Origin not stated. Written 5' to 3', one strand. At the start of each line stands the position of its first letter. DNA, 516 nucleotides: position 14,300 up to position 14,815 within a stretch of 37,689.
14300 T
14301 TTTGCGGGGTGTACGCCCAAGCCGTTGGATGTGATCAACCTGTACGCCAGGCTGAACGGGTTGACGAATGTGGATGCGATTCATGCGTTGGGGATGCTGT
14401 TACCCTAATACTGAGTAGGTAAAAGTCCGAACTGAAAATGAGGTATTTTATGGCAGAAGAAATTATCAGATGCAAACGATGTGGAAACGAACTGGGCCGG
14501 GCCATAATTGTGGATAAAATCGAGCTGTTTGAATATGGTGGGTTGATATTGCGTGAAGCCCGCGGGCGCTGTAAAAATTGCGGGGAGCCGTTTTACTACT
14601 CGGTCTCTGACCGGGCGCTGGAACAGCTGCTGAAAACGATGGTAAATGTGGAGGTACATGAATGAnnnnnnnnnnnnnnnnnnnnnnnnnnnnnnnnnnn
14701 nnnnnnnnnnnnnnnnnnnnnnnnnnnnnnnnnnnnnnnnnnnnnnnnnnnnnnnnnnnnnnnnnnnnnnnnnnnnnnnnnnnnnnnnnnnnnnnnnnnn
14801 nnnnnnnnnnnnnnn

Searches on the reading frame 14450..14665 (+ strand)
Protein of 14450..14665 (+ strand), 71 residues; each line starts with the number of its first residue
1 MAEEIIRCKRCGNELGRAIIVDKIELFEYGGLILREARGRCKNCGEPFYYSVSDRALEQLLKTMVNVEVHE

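Call 9: search_protein_families(library=pfam, proteins=[window:14450-14665:+], max_evalue=0.01)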
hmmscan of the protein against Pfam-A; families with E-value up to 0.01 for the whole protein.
window:14450-14665:+ (71 aa): 3 families
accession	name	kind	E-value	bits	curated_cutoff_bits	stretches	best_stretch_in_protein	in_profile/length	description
PF08271.17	Zn_Ribbon_TF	-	0.0032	17.4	29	0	7-25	21-39/43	TFIIB zinc-binding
PF03604.18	Zn_ribbon_RPAB4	-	0.0064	16.6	24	0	3-12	15-24/32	DNA directed RNA polymerase, 7 kDa subunit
PF11648.16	RIG-I_C-RD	-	0.0083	16.7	25.6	0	3-26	55-78/117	C-terminal domain of RIG-I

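Call 10: search_protein_families(library=phrogs, proteins=[window:14450-14665:+], max_evalue=0.01)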
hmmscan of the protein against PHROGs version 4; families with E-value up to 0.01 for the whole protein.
window:14450-14665:+ (71 aa): 1 family
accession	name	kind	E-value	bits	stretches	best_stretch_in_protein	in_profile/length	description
phrog_17687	-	unknown function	0.0037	18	0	7-16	9-18/57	-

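Call 21: find_homologous_proteins(query=window:14450-14662:+, max_evalue=0.001)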
Query seq(71 aa) (71 aa): 1 proteins with E <= 0.001 among 1 candidates.
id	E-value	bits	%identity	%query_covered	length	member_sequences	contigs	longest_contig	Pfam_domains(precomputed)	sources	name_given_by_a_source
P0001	2.1e-40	153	100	100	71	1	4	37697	-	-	-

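Call 22: search_solved_structures(query=window:14450-14662:+, max_evalue=10)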
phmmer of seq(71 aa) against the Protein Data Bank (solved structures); distinct sequences matched with E-value up to 10: 7.
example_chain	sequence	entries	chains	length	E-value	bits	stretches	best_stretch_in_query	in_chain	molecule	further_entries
6ghc_A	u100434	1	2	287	0.014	18.7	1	32-53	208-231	5-methylcytosine-specific restriction enzyme A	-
5v3m_C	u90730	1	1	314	0.015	18.6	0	4-52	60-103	Zinc finger protein 568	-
5wjq_D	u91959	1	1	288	0.038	17.3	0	4-52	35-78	Zinc finger protein 568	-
4mo1_A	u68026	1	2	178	0.36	14.3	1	6-61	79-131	Antitermination protein Q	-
2d1h_A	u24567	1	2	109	0.36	14.3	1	26-66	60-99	109aa long hypothetical transcriptional regulator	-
7ubm_Q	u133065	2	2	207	0.5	13.8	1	6-61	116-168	Antitermination protein Q | Antitermination protein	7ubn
4qiw_P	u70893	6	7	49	2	11.9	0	1-38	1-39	DNA-directed RNA polymerase subunit P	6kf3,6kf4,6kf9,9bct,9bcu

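Call 25: find_homologous_proteins(query=A2, max_evalue=0.001)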
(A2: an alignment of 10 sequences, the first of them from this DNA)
Query A2 (10 sequences) (71 aa, profile of the alignment): 53 proteins with E <= 0.001 among 265 candidates.
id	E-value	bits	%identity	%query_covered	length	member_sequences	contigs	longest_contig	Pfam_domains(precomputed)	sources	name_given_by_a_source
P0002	1.0e-24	104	37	89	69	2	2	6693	-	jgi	jgi:hypothetical protein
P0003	1.4e-24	103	37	87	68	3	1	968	-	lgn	-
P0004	2.5e-24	103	31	90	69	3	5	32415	-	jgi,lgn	-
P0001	3.1e-24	102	100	100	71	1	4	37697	-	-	-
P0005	7.1e-24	101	39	87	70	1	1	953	-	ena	-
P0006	7.2e-24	101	32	87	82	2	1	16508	-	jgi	-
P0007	7.8e-24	101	33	87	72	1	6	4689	-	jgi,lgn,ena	-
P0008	9.0e-24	101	34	96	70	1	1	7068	-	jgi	-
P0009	1.2e-23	101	40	73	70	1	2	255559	-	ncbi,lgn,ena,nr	ncbi:MAG TPA: hypothetical protein DIW44_12460 [Anaerolineaceae bacterium]|nr:hypothetical protein [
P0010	1.7e-23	100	32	87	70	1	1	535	-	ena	-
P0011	1.8e-23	100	40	73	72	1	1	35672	-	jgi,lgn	jgi:hypothetical protein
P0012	1.8e-23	100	35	89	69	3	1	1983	-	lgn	-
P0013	2.9e-23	99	34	87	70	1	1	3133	-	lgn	-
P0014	8.9e-23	98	41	83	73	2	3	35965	-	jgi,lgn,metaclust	metaclust:\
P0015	9.3e-23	98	42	83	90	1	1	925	-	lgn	-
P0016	2.1e-22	97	42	90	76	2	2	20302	-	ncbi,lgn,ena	-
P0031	3.8e-21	92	44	89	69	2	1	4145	-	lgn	-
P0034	2.1e-20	90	29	82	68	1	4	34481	-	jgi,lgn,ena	-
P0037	2.9e-20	90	39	87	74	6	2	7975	-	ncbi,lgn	-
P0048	1.6e-17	81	35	86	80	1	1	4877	-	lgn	-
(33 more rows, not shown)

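Call 26: search_solved_structures(query=A2, max_evalue=10, show_alignments=3)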
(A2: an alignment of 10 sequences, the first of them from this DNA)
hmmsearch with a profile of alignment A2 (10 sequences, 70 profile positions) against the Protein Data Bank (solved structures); distinct sequences matched with E-value up to 10: 12.
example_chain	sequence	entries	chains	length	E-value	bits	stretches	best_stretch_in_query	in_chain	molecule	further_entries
6ghc_A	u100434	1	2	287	0.0013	21.9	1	37-61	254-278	5-methylcytosine-specific restriction enzyme A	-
6tr8_A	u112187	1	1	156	0.019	18.1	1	1-23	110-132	Peptide-methionine (R)-S-oxide reductase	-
6sym_A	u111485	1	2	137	0.13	15.4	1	1-18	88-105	Peptide methionine sulfoxide reductase MsrB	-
5j6p_B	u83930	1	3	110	0.14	15.3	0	5-24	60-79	Kinetochore protein mis18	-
5hj0_A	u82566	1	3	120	0.19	14.9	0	5-24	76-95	Kinetochore protein mis18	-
3cez_A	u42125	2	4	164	0.4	13.8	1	1-20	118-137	Methionine-R-sulfoxide reductase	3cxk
4qiw_P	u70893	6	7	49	0.57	13.3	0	4-15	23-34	DNA-directed RNA polymerase subunit P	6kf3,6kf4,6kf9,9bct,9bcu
9fhl_W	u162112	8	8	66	0.65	13.2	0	40-55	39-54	Small ribosomal subunit protein eS27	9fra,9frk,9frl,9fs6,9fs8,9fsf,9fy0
2nab_A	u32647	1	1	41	0.73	13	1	39-53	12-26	Zinc finger protein 496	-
9v1j_sC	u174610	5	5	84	0.97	12.6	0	4-17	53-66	Small ribosomal subunit protein eS27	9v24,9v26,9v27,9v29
9v21_sC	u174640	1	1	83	1.1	12.5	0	4-17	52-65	Small ribosomal subunit protein eS27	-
28ye_F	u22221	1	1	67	7.2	9.8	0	32-46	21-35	Large ribosomal subunit protein bL32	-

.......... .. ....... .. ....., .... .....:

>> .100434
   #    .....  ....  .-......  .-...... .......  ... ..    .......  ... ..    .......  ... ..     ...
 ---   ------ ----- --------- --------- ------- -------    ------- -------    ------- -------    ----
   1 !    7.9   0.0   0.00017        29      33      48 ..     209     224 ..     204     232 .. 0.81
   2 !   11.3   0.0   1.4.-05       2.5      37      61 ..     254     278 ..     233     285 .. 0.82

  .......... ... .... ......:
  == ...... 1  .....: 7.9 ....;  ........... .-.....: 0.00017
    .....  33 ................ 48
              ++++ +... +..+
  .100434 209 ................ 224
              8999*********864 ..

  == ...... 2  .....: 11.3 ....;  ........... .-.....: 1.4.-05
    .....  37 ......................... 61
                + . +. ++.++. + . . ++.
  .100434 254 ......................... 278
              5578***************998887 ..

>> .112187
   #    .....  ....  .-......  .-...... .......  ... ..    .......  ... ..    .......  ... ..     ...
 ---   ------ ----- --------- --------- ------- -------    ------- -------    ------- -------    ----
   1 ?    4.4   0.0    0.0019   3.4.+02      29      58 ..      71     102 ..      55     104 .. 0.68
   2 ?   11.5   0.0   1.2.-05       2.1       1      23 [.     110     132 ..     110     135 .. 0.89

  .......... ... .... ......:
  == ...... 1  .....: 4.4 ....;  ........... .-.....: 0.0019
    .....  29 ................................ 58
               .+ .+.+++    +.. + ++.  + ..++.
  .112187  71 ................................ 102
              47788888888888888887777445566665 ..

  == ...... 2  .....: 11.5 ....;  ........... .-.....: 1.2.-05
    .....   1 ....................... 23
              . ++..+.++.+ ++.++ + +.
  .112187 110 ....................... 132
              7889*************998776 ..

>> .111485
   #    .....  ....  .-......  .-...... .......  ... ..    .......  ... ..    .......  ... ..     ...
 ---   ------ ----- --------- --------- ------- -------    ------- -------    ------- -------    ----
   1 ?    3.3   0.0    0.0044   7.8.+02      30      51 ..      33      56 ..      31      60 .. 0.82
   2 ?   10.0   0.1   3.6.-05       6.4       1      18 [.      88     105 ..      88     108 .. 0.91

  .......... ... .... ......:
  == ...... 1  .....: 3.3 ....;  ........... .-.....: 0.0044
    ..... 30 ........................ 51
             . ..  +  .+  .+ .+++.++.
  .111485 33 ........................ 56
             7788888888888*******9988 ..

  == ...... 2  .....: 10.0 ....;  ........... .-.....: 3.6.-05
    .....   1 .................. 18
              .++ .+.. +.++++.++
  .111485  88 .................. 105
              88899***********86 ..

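Call 30: search_protein_families(library=pfam, alignment_id=A3, max_evalue=1)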
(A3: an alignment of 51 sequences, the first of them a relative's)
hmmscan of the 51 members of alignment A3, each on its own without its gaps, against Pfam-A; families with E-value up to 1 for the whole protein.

A. member 1, P0001 (71 aa): 27 families (the best 25 are shown)
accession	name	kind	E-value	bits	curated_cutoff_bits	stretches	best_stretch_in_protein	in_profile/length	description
PF08271.17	Zn_Ribbon_TF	-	0.0032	17.4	29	1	7-25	21-39/43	TFIIB zinc-binding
PF03604.18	Zn_ribbon_RPAB4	-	0.0064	16.6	24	1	3-12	15-24/32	DNA directed RNA polymerase, 7 kDa subunit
PF11648.16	RIG-I_C-RD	-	0.0083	16.7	25.6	1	3-26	55-78/117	C-terminal domain of RIG-I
PF18073.7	Zn_ribbon_LapB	-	0.014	15.5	25.7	0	38-46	14-22/28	Rubredoxin metal binding domain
PF09723.15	Zn_ribbon_8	-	0.02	15.3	34.4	0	40-49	7-16/41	Zinc ribbon domain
PF18912.6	DZR_2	-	0.027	14.7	27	0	39-50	37-48/56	Double zinc ribbon domain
PF13451.12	zf_Tbcl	-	0.035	14.5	24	0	41-54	7-20/48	Probable treble clef domain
PF13408.12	Zn_ribbon_recom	-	0.036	14.9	25.3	0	5-15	5-15/58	Recombinase zinc beta ribbon domain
PF13695.12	Zn_ribbon_3CxxC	-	0.042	14.8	23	1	7-66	7-70/100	Zinc-binding domain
PF12172.15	zf-ChsH2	-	0.044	14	23.2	1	39-50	12-23/37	ChsH2, rubredoxin-like zinc ribbon domain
PF17283.8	Zn_ribbon_SprT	-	0.046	14.2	28.1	0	7-16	26-35/38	SprT-like zinc ribbon domain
PF23451.1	Zn_ribbon_PaaD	-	0.047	13.8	27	0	40-49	41-50/53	PaaD zinc beta ribbon domain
PF24749.2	DUF7695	-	0.049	13.8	25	0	5-15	6-16/58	Domain of unknown function (DUF7695)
PF16919.11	PknG_rubred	-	0.052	14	28.5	1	6-50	37-70/74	Protein kinase G rubredoxin domain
PF18508.7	zf_C2H2_13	-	0.056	13.5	26.5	0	8-25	20-37/42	Zinc finger domain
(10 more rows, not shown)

B. families by the number of members that match (of 51 scanned): 116 families (the first 25 are shown)
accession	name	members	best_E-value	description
PF10083.14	DUF2321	28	0.00012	Uncharacterized protein conserved in bacteria (DUF2321)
PF01485.27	IBR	20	0.0032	IBR domain, a half RING-finger domain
PF13451.12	zf_Tbcl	14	0.0017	Probable treble clef domain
PF20120.5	DUF6510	13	0.0012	Family of unknown function (DUF6510)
PF13240.11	Zn_Ribbon_1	10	0.00096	zinc-ribbon domain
PF13248.11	Zn_ribbon_3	10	0.0011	zinc-ribbon domain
PF12760.12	Zn_ribbon_IS1595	9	0.00031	Transposase zinc-ribbon domain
PF24046.1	At4g08330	9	0.0029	At4g08330 beta-tent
PF14787.11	zf-CCHC_5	9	0.051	GAG-polyprotein viral zinc-finger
PF08271.17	Zn_Ribbon_TF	8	0.0004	TFIIB zinc-binding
PF24460.1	DUF7575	8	0.0054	Domain of unknown function (DUF7575)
PF23451.1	Zn_ribbon_PaaD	8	0.0083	PaaD zinc beta ribbon domain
PF04606.18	Ogr_Delta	8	0.014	Ogr/Delta-like zinc finger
PF02748.20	PyrI_C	7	0.065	Aspartate carbamoyltransferase regulatory chain, metal binding domain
PF09723.15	Zn_ribbon_8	6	0.0014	Zinc ribbon domain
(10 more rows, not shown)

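Call 31: find_encoding_contigs(protein=P0009, flank=8000, max_places=2)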
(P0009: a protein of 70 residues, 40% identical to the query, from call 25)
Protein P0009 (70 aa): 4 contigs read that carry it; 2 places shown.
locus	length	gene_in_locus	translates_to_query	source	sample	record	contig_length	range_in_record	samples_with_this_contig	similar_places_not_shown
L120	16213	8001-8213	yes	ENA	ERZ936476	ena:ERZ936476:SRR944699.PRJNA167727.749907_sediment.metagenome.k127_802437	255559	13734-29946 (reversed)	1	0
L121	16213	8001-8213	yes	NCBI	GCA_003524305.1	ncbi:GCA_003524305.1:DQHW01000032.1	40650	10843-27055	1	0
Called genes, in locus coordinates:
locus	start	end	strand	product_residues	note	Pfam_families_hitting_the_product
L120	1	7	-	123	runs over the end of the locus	PF10711:DUF2513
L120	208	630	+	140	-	PF00436:SSB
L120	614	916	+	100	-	-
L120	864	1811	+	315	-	PF02195:ParB_N, PF17762:HTH_ParB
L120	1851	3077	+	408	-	PF02195:ParB_N, PF17762:HTH_ParB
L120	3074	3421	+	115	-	-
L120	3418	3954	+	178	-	-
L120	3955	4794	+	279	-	-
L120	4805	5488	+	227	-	PF14460:Prok-E2_D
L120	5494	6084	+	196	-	PF14464:Prok-JAB (faint)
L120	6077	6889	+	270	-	PF00899:ThiF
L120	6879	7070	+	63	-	-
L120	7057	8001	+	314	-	PF11638:DnaA_N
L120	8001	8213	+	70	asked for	-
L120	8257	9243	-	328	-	PF04471:Mrr_cat, PF02381:MraZ (weak)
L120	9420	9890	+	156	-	-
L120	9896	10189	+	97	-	-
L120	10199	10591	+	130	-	-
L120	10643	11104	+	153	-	PF25673:Terminase_7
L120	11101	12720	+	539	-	-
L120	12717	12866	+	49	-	-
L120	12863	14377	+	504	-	PF04860:Phage_portal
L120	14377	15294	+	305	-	PF25145:NfeD1b_N, PF01343:Peptidase_S49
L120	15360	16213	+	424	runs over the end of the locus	PF05065:Phage_capsid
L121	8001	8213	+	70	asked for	-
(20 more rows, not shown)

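Call 32: find_encoding_contigs(protein=P0014, flank=8000, max_places=2)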
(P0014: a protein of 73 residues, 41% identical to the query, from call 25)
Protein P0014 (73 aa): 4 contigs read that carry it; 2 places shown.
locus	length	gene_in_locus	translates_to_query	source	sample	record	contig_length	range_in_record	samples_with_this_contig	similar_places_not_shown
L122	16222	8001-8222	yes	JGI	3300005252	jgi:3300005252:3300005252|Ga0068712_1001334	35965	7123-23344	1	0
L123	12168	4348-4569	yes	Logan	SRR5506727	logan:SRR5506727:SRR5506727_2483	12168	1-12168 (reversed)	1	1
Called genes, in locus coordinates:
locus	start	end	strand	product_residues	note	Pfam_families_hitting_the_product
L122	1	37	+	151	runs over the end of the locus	-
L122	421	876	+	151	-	PF00436:SSB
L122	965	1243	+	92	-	-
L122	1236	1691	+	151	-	-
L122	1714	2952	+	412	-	PF02195:ParB_N, PF17762:HTH_ParB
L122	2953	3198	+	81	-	-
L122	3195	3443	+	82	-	-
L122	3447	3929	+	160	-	-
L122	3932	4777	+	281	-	-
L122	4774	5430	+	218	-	PF14460:Prok-E2_D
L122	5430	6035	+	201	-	-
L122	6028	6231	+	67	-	-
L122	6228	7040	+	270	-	PF00899:ThiF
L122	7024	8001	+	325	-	PF11638:DnaA_N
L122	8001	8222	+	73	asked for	-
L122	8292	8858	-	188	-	-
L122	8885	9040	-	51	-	-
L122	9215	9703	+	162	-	-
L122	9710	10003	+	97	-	-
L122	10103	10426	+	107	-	-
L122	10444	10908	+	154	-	PF25673:Terminase_7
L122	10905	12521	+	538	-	PF03354:TerL_ATPase (faint)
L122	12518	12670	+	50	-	-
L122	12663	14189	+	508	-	PF04860:Phage_portal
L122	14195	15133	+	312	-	PF25145:NfeD1b_N, PF01343:Peptidase_S49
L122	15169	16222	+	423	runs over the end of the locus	PF05065:Phage_capsid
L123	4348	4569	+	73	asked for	-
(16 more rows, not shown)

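Call 33: find_encoding_contigs(protein=P0034, flank=8000, max_places=2)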
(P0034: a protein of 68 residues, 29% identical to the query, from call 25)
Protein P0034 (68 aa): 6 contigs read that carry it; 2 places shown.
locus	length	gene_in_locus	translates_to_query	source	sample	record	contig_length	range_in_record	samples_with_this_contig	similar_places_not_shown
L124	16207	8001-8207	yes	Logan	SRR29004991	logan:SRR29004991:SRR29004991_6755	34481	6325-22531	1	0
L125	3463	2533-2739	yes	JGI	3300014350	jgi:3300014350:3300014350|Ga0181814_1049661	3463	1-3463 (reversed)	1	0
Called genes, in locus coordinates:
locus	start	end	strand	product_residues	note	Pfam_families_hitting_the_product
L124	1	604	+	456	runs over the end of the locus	PF01580:FtsK_SpoIIIE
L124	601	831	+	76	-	-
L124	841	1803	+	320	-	PF17989:ALP_N (weak)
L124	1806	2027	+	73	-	-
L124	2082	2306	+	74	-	-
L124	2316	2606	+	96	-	-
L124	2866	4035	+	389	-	-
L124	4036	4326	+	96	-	-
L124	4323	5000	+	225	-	-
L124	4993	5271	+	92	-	-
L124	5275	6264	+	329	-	PF13495:Phage_int_SAM_4, PF00589:Phage_integrase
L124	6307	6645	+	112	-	-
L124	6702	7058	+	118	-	-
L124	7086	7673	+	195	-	-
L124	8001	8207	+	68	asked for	-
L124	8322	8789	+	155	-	-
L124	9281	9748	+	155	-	PF05119:Terminase_4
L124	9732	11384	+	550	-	PF03354:TerL_ATPase, PF20441:TerL_nuclease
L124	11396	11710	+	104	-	-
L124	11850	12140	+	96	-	-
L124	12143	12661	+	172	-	-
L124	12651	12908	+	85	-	-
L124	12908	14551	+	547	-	PF04860:Phage_portal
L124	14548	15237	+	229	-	PF04586:Peptidase_S78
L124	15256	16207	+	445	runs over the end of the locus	PF05065:Phage_capsid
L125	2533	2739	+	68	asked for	-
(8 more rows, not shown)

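Call 35: predict_structure(alignment_id=A3)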
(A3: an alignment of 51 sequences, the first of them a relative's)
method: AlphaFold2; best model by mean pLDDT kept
length: 71 residues; sequences in the alignment: 51
mean_pLDDT: 82.5   pTM: 0.58
mean pLDDT of the five models: 82.5, 80.5, 80.4, 78.7, 78.2
residues with pLDDT >= 90: 25; 70-90: 38; 50-70: 6; < 50: 2
segments of 3 or more residues with pLDDT < 50: none
pLDDT, mean of each block of 10 residues (from residue 1): 82 91 85 89 91 76 66 45
secondary structure, 60 per line:
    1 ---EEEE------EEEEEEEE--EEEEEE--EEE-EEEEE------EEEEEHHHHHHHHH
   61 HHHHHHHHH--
elements in order: E4-7 E14-21 E24-29 E32-34 E36-40 E47-51 H52-69

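Call 37: search_protein_representatives(alignment_id=A3)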
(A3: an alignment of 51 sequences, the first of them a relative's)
Query: 51 sequences, 71 profile positions. Proteins with E-value up to 0.001 (for the whole library): 530; up to 1e-10: 176; up to 1e-30: 0. The best 150 are listed.
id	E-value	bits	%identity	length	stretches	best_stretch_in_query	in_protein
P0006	3.7e-21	90.9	-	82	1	1-67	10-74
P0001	1.6e-19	85.6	-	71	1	1-69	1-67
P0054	8.3e-19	83.4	-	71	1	3-66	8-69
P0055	2.1e-18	82.1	-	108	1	3-68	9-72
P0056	2.1e-18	82.1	-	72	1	2-68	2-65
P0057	2.2e-18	82.0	-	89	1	4-67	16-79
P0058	2.6e-18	81.8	-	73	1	1-67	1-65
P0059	4.0e-18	81.2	-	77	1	3-68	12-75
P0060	5.6e-18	80.7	-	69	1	2-69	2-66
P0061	6.3e-18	80.5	-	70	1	5-70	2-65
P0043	7.4e-18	80.3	-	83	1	2-69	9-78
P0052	1.1e-17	79.8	-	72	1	6-70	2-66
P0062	1.8e-17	79.1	-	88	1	1-69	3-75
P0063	4.1e-17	78.0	-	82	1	4-67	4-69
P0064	5.5e-17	77.5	-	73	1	4-67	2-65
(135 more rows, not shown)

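Call 38: fold_search(model_id=the predicted structure, library=pdb)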
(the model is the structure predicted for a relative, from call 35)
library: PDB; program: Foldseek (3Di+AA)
matches with E <= 10: 172; with E <= 0.001: 0
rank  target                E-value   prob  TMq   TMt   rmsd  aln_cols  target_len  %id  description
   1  9znf_BV               1.4e+00  0.13  0.22  0.29  10.4        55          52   18  Cryo-EM structure of the Methanosarcina acetivorans 70S ribosome in complex with SriA and SriB (released 2026-01-28)
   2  2nb9_MODEL_1_A        1.5e+00  0.28  0.31  0.43   4.9        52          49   17  Solution structure of ZitP zinc finger (released 2016-12-14)
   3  9t99_A                1.6e+00  0.04  0.22  0.03  11.2        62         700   14  Structure of C. elegans Dicer-related helicase 1 (DRH1) bound to blunt end 5'P-dsRNA (released 2025-11-26)
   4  6t1p_A                1.7e+00  0.16  0.31  0.03   7.1        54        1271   17  ASR Alternansucrase in complex with isomaltononaose (released 2020-06-17)
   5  6yxx_E2               2.1e+00  0.21  0.32  0.08   6.2        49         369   24  State A of the Trypanosoma brucei mitoribosomal large subunit assembly intermediate (released 2020-10-14)
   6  8yoz_B                2.1e+00  0.14  0.26  0.25   7.1        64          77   19  Crystal structure of the small zinc-finger protein ZifS (TTHA0897) from Thermus thermophilus HB8. (released 2025-03-19)
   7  5gl7                  2.1e+00  0.04  0.18  0.04  14.2        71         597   22  Crystal structure of a truncated human cytosolic methionyl-tRNA synthetase (released 2017-07-12)
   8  6szi_A                2.2e+00  0.13  0.29  0.03   6.7        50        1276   18  ASR Alternansucrase in complex with isomaltose (released 2020-06-17)
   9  9fsr_J                2.2e+00  0.12  0.24  0.29   5.4        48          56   19  RNA Polymerase III Class III Open Mini Pre-initiation Complex 1 (OC1-mini) (released 2025-01-15)
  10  6t18_A                2.4e+00  0.15  0.31  0.03   6.6        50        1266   18  ASR Alternansucrase in complex with oligoalternan (released 2020-06-17)
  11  4bhm_A                2.4e+00  0.09  0.26  0.24   8.4        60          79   13  The crystal structure of MoSub1-DNA complex reveals a novel DNA binding mode (released 2014-04-23)
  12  5zg9_B                2.4e+00  0.08  0.26  0.24   9.8        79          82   13  Crystal structure of MoSub1-ssDNA complex in phosphate buffer (released 2019-03-27)
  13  6j6q_F                2.5e+00  0.08  0.27  0.12  19.6        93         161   12  Cryo-EM structure of the yeast B*-b2 complex at an average resolution of 3.7 angstrom (released 2019-04-24)
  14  7sk6_B                2.5e+00  0.05  0.18  0.20  10.1        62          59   10  Cryo-EM structure of human ACKR3 in complex with chemokine N-terminal mutant CXCL12_LRHQ and an intracellular Fab (released 2022-07-27)
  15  9tvu_U                2.5e+00  0.03  0.20  0.14  11.4        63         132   19  Structure of the Chlamydomonas reinhardtii chlororibosome (released 2026-02-18)
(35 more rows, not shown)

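Call 51: find_related_loci(query=P0001, collection=viral_contigs, flank=8000)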
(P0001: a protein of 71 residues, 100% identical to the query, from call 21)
Query P0001 (71 aa) in viral_contigs; peptide patterns used: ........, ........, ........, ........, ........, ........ (x = any residue, [..] = any of these).
5 stretches matched a pattern, but none encodes a relative of the query by tblastn (E <= 1e-3).

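Call 54: find_related_loci(query=A4, collection=viral_contigs, flank=4000)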
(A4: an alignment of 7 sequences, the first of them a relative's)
Query A4 (72 aa) in viral_contigs; peptide patterns used: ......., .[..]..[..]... (x = any residue, [..] = any of these).
79 stretches matched a pattern; 1 encode a relative of the query (tblastn E <= 1e-3); 1 distinct loci.
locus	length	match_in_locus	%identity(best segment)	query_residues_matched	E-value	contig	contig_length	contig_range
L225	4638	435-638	81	1-68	1e-37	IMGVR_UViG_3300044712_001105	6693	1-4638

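Call 55: find_related_loci(query=A5, collection=viral_contigs, flank=4000)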
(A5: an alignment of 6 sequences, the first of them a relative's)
Query A5 (69 aa) in viral_contigs; peptide patterns used: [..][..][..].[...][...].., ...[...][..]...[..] (x = any residue, [..] = any of these).
164 stretches matched a pattern; 8 encode a relative of the query (tblastn E <= 1e-3); 8 distinct loci.
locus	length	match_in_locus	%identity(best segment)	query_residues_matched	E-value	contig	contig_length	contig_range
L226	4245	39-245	75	1-69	8e-32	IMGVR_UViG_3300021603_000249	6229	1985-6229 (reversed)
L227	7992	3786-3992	65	1-69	3e-28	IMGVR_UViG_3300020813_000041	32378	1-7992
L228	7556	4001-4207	65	1-69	3e-28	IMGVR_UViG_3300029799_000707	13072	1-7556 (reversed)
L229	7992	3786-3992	65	1-69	3e-28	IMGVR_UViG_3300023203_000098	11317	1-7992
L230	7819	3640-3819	40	3-62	1e-15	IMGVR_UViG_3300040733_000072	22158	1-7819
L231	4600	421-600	45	2-61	2e-15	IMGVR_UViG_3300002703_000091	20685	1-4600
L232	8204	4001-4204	40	2-69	2e-13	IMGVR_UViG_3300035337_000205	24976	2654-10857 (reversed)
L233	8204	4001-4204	40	2-69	2e-13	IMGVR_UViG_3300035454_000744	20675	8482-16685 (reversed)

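Call 69: search_dna_similar(query=window:14450-14662:+, collection=phages, mode=protein, max_evalue=1, max_rows=15)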
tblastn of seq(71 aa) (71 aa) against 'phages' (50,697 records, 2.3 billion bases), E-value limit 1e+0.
No match.

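Call 70: search_dna_similar(query=P0009, collection=phages, mode=protein, max_evalue=1, max_rows=15)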
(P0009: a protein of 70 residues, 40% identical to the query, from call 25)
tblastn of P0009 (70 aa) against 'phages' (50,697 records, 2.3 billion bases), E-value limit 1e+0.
Records with a match: 2; places in all: 2; records where one place covers at least 80% of the query: 0.
Best place of each record, by identity: <60% 2.
By first word of the organism name: Thermus 2.
By host as written in the record: Thermus thermophilus HB27 2.
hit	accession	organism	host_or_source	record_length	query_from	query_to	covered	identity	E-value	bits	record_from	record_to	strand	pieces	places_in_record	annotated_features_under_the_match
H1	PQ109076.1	Thermus phage Lalka27a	Thermus thermophilus HB27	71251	9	62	77%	33.3%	7e-2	35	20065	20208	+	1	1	TerL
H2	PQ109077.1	Thermus phage Lalka27b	Thermus thermophilus HB27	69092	9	62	77%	33.3%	8e-2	35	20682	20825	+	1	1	TerL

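Call 71: search_dna_similar(query=P0007, collection=phages, mode=protein, max_evalue=1, max_rows=15)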
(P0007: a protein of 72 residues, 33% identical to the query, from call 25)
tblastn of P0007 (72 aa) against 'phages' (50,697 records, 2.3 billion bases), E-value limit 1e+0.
No match.
